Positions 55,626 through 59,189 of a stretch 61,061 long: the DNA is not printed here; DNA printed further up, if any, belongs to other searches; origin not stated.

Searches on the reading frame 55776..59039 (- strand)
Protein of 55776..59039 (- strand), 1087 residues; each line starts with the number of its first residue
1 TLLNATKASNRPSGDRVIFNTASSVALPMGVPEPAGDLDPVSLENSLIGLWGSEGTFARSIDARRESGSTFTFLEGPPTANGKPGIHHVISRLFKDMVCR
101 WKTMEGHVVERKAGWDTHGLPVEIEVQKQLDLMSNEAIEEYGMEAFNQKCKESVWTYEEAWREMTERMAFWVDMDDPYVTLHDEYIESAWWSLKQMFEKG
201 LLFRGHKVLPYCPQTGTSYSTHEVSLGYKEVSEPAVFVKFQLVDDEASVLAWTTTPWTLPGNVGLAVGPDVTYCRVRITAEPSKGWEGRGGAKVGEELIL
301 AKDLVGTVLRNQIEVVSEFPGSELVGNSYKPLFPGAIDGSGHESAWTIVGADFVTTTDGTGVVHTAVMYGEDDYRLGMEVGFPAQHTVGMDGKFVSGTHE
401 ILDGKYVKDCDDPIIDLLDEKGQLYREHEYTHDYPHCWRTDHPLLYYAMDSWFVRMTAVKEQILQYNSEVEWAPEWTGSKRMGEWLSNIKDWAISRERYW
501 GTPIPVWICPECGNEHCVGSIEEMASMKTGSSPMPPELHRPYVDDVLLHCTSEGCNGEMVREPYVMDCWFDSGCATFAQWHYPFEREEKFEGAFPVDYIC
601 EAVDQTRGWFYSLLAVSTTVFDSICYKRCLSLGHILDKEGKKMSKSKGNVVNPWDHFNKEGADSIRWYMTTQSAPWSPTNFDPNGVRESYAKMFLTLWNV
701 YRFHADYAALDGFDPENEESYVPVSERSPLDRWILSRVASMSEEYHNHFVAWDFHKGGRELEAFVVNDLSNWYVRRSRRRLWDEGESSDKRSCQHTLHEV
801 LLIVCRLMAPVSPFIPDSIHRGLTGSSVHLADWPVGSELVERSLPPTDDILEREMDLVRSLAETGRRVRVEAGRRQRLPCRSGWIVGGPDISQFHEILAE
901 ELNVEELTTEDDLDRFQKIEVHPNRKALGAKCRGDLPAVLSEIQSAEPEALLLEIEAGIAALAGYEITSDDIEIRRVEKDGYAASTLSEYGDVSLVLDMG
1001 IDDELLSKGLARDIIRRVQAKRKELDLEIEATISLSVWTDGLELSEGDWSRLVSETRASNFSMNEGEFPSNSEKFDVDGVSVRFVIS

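Call 81: search_protein_families(library=pfam, proteins=[window:55776-59039:-], max_evalue=0.00001)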
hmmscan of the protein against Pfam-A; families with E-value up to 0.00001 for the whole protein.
window:55776-59039:- (1087 aa): 4 families
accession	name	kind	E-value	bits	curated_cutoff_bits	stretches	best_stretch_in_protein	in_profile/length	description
PF00133.28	tRNA-synt_1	-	1.7e-116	389.8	22.7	1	50-673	5-405/414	tRNA synthetases class I (I, L, M and V)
PF08264.19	Anticodon_1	-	6.1e-28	98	25.1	1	731-880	1-144/148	Anticodon-binding domain of tRNA ligase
PF19302.4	DUF5915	-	1.1e-23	84.2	27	1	896-1085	2-191/195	Domain of unknown function (DUF5915)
PF09334.17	tRNA-synt_1g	-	3e-17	62.9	20.1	0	435-505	167-238/391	tRNA synthetases class I (M)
